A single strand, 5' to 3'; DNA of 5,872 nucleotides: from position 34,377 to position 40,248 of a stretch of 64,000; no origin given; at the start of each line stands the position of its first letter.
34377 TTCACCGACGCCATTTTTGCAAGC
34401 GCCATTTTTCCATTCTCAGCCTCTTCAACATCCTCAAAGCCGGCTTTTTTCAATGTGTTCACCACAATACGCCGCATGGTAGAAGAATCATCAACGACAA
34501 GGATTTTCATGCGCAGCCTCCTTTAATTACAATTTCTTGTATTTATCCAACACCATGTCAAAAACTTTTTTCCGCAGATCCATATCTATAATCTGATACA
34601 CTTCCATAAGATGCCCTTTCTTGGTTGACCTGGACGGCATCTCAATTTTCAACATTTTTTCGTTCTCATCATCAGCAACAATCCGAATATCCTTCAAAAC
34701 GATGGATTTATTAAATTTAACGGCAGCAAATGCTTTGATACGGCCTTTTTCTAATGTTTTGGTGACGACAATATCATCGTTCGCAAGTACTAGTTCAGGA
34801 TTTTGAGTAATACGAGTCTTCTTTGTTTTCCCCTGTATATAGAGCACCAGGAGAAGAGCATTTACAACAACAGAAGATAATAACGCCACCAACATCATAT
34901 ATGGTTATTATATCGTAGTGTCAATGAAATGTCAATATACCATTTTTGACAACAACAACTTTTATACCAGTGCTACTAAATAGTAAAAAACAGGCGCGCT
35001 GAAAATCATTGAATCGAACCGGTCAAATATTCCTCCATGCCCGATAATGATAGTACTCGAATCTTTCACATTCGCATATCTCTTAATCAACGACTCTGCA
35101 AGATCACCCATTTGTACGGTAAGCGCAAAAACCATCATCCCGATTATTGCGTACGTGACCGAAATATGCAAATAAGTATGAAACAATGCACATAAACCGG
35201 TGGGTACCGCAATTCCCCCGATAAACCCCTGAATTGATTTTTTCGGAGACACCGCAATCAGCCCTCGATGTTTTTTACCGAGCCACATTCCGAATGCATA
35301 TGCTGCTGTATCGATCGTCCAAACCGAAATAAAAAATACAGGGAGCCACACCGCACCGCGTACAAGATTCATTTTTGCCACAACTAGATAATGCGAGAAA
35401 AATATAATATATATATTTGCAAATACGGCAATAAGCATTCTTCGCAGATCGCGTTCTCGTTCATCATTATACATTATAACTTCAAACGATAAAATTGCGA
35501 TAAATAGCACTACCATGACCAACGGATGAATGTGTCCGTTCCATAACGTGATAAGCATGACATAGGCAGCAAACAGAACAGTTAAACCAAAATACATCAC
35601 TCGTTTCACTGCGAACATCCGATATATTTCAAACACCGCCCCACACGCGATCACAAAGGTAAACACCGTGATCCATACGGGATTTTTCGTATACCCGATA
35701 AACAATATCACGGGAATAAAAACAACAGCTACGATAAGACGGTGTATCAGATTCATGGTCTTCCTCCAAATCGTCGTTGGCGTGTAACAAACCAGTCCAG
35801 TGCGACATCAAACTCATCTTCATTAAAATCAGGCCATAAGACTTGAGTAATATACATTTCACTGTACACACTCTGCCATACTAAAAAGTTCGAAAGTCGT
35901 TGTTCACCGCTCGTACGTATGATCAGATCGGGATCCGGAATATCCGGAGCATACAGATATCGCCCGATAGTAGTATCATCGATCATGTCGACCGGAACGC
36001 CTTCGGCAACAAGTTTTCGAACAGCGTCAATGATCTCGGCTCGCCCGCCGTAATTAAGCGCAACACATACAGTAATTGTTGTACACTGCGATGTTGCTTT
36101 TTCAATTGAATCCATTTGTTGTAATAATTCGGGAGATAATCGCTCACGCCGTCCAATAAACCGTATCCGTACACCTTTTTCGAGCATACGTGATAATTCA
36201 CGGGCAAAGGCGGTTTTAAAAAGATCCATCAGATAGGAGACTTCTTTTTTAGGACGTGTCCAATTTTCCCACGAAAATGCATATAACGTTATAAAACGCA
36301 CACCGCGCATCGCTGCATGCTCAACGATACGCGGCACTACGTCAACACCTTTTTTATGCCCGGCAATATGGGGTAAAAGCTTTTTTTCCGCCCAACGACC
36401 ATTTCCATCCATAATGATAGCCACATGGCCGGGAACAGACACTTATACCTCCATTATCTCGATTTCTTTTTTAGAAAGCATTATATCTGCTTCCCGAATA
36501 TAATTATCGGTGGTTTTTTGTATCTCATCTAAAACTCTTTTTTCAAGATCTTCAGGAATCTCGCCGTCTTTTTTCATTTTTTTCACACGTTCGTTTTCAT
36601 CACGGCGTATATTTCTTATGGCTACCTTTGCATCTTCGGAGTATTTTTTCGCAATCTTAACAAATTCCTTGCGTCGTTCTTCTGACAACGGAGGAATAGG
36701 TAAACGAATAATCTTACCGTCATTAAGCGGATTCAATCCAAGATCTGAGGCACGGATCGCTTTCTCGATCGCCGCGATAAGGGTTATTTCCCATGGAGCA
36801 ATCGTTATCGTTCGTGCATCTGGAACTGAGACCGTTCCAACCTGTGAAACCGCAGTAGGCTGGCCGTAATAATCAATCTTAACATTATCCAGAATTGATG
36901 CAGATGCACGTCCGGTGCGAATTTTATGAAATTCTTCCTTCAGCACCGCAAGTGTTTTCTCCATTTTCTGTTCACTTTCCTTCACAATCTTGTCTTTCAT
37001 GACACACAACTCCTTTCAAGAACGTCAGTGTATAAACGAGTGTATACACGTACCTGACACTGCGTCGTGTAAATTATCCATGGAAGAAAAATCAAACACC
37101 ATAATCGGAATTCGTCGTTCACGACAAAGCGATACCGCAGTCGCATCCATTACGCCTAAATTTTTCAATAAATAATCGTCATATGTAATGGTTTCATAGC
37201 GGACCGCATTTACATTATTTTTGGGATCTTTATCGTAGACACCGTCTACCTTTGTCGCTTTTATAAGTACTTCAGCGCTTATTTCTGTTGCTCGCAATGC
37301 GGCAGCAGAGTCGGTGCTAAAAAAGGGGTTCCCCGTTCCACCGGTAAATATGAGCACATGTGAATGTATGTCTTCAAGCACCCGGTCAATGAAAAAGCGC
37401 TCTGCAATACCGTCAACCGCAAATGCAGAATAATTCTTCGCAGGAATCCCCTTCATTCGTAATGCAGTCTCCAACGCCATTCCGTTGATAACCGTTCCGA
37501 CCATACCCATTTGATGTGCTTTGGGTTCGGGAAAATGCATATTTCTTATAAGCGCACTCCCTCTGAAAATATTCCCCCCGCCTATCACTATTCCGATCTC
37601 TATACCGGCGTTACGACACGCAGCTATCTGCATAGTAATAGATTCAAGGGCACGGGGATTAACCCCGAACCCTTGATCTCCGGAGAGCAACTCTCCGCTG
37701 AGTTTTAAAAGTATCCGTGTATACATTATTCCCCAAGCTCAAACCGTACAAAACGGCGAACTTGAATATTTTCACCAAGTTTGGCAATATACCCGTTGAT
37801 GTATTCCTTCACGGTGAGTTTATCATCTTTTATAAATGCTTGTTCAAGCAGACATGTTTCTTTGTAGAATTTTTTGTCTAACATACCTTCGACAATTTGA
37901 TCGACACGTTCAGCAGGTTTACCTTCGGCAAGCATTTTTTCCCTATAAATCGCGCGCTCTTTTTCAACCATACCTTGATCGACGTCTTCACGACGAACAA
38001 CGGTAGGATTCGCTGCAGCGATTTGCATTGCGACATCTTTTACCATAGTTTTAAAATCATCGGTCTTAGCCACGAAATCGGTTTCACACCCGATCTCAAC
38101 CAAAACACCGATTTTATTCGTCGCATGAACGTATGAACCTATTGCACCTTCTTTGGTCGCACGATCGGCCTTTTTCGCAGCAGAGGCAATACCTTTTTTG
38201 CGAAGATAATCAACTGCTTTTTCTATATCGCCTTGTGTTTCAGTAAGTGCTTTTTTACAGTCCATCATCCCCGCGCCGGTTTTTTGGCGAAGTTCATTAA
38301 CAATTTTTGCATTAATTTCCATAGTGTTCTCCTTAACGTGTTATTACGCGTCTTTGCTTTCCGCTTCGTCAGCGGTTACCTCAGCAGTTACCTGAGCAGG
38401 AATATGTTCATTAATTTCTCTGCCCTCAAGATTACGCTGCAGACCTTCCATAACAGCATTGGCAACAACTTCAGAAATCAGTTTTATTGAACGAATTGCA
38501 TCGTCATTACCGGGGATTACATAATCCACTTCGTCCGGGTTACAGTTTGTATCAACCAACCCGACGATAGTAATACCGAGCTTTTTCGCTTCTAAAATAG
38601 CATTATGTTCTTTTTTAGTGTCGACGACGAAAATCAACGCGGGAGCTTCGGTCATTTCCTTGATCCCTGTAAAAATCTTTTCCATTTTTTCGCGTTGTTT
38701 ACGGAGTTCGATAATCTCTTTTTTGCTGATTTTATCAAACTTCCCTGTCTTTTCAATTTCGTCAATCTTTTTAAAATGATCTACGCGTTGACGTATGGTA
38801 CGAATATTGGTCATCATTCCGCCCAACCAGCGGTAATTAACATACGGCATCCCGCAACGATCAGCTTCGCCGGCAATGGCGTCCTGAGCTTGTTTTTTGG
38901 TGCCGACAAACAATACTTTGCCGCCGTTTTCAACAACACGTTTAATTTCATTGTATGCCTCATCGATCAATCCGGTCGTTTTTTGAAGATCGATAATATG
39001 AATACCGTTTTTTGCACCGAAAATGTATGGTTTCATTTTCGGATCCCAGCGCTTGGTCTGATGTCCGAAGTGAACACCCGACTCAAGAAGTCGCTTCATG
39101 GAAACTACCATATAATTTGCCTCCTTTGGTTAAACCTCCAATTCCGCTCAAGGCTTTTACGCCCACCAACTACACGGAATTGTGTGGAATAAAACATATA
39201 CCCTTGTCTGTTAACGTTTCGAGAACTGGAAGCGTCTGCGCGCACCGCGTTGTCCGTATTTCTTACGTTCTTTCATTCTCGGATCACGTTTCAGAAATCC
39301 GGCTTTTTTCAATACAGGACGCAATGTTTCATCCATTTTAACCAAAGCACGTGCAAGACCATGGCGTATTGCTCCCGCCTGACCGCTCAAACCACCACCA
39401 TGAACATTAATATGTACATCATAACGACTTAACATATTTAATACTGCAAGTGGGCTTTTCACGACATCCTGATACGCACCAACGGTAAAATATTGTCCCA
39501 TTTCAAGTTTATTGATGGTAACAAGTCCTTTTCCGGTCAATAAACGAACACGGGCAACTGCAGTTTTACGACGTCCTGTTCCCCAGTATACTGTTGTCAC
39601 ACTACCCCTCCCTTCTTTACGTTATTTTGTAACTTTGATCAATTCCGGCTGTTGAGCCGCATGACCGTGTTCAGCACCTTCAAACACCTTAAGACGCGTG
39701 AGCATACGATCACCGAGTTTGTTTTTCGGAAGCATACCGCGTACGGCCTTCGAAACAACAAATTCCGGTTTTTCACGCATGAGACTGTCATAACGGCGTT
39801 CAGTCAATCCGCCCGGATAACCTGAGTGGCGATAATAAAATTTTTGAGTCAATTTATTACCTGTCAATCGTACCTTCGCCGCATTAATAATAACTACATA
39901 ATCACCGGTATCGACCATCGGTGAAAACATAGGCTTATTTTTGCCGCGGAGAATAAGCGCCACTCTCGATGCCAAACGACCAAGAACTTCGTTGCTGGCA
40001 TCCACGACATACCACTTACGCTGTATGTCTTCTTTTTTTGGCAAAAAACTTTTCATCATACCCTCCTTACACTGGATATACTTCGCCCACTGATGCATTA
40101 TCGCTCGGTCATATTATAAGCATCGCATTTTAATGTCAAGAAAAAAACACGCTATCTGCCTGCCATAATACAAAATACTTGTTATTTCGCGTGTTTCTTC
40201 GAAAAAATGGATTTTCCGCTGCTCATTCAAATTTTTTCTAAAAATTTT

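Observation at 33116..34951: Membrane-anchored SpoVG-like gene co-transcribed with cheY and a stand-alone fliG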

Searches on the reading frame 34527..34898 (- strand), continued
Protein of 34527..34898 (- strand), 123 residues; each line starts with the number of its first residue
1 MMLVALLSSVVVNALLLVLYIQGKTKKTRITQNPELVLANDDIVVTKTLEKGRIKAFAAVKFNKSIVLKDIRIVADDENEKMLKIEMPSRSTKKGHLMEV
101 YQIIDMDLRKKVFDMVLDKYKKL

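Call 46: fold_search(model_id=the predicted structure, library=pdb)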
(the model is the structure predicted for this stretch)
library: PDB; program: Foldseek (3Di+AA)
matches with E <= 10: 639; with E <= 0.001: 0
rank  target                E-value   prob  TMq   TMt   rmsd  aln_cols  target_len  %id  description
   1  2ia9_E                2.1e-03  1.00  0.48  0.67   4.1        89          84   26  Structural Genomics, the crystal structure of SpoVG from Bacillus subtilis subsp. subtilis str. 168 (released 2006-10-17)
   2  2i9z_B                2.2e-03  1.00  0.50  0.70   4.8        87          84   25  Structural Genomics, the Crystal structure of full-length SpoVG from Staphylococcus epidermidis ATCC 12228 (released 2006-10-10)
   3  2ia9_F                3.4e-03  1.00  0.46  0.61   4.7        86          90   23  Structural Genomics, the crystal structure of SpoVG from Bacillus subtilis subsp. subtilis str. 168 (released 2006-10-17)
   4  2i9x_A                6.2e-03  1.00  0.48  0.66   5.2        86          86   24  Structural Genomics, the crystal structure of SpoVG conserved domain from Staphylococcus epidermidis ATCC 12228 (released 2006-10-03)
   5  2ia9_D                7.4e-03  1.00  0.46  0.56   5.1        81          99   30  Structural Genomics, the crystal structure of SpoVG from Bacillus subtilis subsp. subtilis str. 168 (released 2006-10-17)
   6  2i9z_A                8.4e-03  1.00  0.50  0.69   4.9        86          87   24  Structural Genomics, the Crystal structure of full-length SpoVG from Staphylococcus epidermidis ATCC 12228 (released 2006-10-10)
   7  2i9x_B                1.1e-02  1.00  0.48  0.66   5.2        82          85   27  Structural Genomics, the crystal structure of SpoVG conserved domain from Staphylococcus epidermidis ATCC 12228 (released 2006-10-03)
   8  2ia9_B                1.2e-02  1.00  0.49  0.61   4.7        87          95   25  Structural Genomics, the crystal structure of SpoVG from Bacillus subtilis subsp. subtilis str. 168 (released 2006-10-17)
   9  2ia9_C                1.3e-02  1.00  0.48  0.65   5.0        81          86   28  Structural Genomics, the crystal structure of SpoVG from Bacillus subtilis subsp. subtilis str. 168 (released 2006-10-17)
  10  2ia9_A                3.0e-02  1.00  0.49  0.62   5.2        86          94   28  Structural Genomics, the crystal structure of SpoVG from Bacillus subtilis subsp. subtilis str. 168 (released 2006-10-17)
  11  4jai                  1.2e+00  0.09  0.18  0.11   4.5        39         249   18  Crystal Structure of Aurora Kinase A in complex with N-{4-[(6-oxo-5,6-dihydrobenzo[c][1,8]naphthyridin-1-yl)amino]phenyl (released 2013-05-22)
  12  4v5z_Be               1.2e+00  0.06  0.16  0.12   9.2        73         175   14  Structure of a mammalian 80S ribosome obtained by docking homology models of the RNA and proteins into an 8.7 A cryo- (released 2014-07-09)
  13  7ui9_B                1.3e+00  0.21  0.27  0.04   5.6        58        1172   17  Core Mediator-PICearly (Copy A) (released 2023-02-15)
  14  5x51_B                1.3e+00  0.18  0.26  0.04   5.1        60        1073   20  RNA Polymerase II from Komagataella Pastoris (Type-3 crystal) (released 2017-05-17)
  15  5x4z_N                1.3e+00  0.18  0.26  0.04   5.1        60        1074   20  RNA Polymerase II from Komagataella Pastoris (Type-1 crystal) (released 2017-05-17)
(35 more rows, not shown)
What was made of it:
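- On SpoVG (PF04026 / NF009749): The top 10 Foldseek PDB hits are all SpoVG, probability 1.0 (call 46).
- Closest known: SpoVG. Same: Same fold: Foldseek probability 1.0, TM-score 0.56-0.70 on the target (call 46).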

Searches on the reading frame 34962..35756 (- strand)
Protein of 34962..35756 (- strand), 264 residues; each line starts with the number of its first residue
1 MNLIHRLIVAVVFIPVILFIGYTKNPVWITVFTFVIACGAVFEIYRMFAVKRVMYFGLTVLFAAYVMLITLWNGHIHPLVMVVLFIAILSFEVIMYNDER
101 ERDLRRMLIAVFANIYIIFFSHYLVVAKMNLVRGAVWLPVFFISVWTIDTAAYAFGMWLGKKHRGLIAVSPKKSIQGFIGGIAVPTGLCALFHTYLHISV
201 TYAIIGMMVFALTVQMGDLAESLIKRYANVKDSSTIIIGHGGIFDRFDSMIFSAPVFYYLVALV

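Call 3: search_protein_families(library=pfam, proteins=[window:34962-35756:-], max_evalue=1)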
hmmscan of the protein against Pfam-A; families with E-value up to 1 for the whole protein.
window:34962-35756:- (264 aa): 3 families
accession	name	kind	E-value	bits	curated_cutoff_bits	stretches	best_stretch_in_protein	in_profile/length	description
PF01148.25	CTP_transf_1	-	5.1e-51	174.5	24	1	5-263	2-263/264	Cytidylyltransferase family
PF06624.17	RAMP4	-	0.0077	16.6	24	1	24-47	36-59/60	Ribosome associated membrane protein RAMP4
PF08038.17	Tom7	-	0.074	13.2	27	1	13-26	19-33/41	TOM7 family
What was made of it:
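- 34962..35756 (-): cdsA (phosphatidate cytidylyltransferase). It is the last gene of the rplM-rpsI-rpsB-tsf-pyrH-frr-uppS-cdsA run and the conserved upstream neighbour of the TM-SpoVG family. PF01148 at 174.5 bits (call 3).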

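Call 4: search_protein_families(library=ncbifam, proteins=[window:34962-35756:-], max_evalue=1)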
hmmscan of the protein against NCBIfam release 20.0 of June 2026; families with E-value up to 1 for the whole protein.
window:34962-35756:- (264 aa): 2 families
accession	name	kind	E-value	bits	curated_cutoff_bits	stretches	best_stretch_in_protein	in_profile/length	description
NF008635.0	PRK11624.1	equivalog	1.1e-29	103.8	385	1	4-264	3-281/285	phosphatidate cytidylyltransferase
NF047322.1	HK_morpho_MacS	equivalog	0.34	10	300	1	55-163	13-123/367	MacS family sensor histidine kinase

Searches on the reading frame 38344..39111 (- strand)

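Call 19: search_protein_families(library=pfam, proteins=[window:38344-39111:-], max_evalue=0.001)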
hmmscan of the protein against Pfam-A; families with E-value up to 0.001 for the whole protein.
window:38344-39111:- (255 aa): 1 family
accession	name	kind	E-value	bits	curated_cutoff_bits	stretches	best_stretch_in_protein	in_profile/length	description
PF00318.25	Ribosomal_S2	-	1.4e-97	325.6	26.1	1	8-223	1-216/216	Ribosomal protein S2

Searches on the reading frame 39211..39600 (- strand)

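Call 19: search_protein_families(library=pfam, proteins=[window:39211-39600:-], max_evalue=0.001)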
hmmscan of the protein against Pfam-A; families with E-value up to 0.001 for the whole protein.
window:39211-39600:- (129 aa): 1 family
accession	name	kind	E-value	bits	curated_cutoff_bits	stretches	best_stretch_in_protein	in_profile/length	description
PF00380.25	Ribosomal_S9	-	7.3e-48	162.5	22.5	1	9-129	1-121/121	Ribosomal protein S9/S16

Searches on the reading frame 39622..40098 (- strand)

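Call 19: search_protein_families(library=pfam, proteins=[window:39622-40098:-], max_evalue=0.001)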
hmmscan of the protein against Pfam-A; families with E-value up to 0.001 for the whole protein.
window:39622-40098:- (158 aa): 1 family
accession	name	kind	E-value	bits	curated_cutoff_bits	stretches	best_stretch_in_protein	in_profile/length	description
PF00572.24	Ribosomal_L13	-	7.7e-50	168.4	23.8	1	27-144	1-118/119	Ribosomal protein L13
